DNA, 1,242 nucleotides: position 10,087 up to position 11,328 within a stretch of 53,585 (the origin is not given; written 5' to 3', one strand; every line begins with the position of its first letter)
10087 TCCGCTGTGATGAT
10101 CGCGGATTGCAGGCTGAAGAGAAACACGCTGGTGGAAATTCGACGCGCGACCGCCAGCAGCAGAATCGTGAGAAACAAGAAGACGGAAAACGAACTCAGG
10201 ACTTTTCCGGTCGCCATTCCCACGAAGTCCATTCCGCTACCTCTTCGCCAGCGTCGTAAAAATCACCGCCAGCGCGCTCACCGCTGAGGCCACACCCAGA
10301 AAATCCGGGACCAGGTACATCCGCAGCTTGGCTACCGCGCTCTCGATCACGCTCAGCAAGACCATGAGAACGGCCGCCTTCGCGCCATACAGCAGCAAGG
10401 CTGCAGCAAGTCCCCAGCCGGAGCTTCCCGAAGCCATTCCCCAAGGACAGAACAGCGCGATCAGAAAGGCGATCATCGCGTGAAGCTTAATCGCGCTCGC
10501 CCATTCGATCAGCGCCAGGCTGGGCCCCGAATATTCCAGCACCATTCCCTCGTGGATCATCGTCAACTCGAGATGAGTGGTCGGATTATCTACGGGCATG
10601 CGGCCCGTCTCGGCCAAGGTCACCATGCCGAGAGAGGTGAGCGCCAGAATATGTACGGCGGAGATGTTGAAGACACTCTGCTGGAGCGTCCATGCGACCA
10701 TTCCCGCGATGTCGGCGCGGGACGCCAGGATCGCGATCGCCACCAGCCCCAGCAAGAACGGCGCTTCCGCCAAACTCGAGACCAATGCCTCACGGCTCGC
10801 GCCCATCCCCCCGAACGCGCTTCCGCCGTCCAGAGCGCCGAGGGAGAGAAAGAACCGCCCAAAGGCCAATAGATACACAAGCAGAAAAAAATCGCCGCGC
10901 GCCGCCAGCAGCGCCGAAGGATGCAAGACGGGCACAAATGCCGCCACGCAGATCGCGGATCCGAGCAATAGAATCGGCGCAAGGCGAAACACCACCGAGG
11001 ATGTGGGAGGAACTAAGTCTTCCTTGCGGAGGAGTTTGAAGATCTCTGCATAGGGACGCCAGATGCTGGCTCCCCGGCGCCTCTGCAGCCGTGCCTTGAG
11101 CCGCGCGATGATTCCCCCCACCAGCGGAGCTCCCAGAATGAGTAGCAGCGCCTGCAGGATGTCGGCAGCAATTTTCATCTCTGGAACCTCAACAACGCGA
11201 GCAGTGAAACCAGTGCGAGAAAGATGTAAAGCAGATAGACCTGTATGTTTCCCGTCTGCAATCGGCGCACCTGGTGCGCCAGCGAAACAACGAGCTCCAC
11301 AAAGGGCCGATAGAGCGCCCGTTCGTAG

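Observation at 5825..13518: ArsR-led six-gene complex-I / group-4-hydrogenase-like membrane module whose catalytic subunit has no [NiFe] ligands (Ehr-type, function unknown)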

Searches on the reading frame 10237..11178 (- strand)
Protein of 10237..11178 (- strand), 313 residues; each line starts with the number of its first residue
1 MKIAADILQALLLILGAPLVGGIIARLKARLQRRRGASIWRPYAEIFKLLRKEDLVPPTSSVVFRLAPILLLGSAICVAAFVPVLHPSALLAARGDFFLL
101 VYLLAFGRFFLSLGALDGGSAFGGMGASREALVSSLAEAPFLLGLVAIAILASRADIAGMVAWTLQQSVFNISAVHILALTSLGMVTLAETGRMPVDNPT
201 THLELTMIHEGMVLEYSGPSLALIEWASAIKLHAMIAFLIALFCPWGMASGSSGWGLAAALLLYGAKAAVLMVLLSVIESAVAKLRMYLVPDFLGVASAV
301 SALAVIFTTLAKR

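Call 3: search_protein_families(library=pfam, proteins=[window:10237-11178:-], max_evalue=0.01)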
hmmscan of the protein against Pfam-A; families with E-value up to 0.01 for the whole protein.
window:10237-11178:- (313 aa): 1 family
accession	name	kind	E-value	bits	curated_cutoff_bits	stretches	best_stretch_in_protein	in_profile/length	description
PF00146.26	NADHdh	-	3e-39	135.6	27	1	10-307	6-295/298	NADH dehydrogenase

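Call 4: search_protein_families(library=ncbifam, proteins=[window:10237-11178:-], max_evalue=0.01)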
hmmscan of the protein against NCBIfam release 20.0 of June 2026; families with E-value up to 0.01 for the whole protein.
window:10237-11178:- (313 aa): 1 family
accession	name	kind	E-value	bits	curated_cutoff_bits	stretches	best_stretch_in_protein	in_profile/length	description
NF004741.0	PRK06076.1-2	equivalog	1.1e-16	61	305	1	29-287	49-307/337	NADH-quinone oxidoreductase subunit NuoH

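Call 71: search_solved_structures(query=window:10237-11178:-, max_evalue=0.00001, show_alignments=3)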
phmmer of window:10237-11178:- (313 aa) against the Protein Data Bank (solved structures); distinct sequences matched with E-value up to 0.00001: 3.
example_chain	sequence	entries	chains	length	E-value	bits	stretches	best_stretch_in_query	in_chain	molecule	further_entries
7z0s_D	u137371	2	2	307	9.8e-43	149.9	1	3-303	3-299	Formate hydrogenlyase subunit 4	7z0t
6cfw_M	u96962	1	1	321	1.6e-26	96.7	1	16-292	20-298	Mbh13 NADH dehydrogenase subunit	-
6u8y_M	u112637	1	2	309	1.2e-14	57.7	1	7-275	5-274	NADH dehydrogenase subunit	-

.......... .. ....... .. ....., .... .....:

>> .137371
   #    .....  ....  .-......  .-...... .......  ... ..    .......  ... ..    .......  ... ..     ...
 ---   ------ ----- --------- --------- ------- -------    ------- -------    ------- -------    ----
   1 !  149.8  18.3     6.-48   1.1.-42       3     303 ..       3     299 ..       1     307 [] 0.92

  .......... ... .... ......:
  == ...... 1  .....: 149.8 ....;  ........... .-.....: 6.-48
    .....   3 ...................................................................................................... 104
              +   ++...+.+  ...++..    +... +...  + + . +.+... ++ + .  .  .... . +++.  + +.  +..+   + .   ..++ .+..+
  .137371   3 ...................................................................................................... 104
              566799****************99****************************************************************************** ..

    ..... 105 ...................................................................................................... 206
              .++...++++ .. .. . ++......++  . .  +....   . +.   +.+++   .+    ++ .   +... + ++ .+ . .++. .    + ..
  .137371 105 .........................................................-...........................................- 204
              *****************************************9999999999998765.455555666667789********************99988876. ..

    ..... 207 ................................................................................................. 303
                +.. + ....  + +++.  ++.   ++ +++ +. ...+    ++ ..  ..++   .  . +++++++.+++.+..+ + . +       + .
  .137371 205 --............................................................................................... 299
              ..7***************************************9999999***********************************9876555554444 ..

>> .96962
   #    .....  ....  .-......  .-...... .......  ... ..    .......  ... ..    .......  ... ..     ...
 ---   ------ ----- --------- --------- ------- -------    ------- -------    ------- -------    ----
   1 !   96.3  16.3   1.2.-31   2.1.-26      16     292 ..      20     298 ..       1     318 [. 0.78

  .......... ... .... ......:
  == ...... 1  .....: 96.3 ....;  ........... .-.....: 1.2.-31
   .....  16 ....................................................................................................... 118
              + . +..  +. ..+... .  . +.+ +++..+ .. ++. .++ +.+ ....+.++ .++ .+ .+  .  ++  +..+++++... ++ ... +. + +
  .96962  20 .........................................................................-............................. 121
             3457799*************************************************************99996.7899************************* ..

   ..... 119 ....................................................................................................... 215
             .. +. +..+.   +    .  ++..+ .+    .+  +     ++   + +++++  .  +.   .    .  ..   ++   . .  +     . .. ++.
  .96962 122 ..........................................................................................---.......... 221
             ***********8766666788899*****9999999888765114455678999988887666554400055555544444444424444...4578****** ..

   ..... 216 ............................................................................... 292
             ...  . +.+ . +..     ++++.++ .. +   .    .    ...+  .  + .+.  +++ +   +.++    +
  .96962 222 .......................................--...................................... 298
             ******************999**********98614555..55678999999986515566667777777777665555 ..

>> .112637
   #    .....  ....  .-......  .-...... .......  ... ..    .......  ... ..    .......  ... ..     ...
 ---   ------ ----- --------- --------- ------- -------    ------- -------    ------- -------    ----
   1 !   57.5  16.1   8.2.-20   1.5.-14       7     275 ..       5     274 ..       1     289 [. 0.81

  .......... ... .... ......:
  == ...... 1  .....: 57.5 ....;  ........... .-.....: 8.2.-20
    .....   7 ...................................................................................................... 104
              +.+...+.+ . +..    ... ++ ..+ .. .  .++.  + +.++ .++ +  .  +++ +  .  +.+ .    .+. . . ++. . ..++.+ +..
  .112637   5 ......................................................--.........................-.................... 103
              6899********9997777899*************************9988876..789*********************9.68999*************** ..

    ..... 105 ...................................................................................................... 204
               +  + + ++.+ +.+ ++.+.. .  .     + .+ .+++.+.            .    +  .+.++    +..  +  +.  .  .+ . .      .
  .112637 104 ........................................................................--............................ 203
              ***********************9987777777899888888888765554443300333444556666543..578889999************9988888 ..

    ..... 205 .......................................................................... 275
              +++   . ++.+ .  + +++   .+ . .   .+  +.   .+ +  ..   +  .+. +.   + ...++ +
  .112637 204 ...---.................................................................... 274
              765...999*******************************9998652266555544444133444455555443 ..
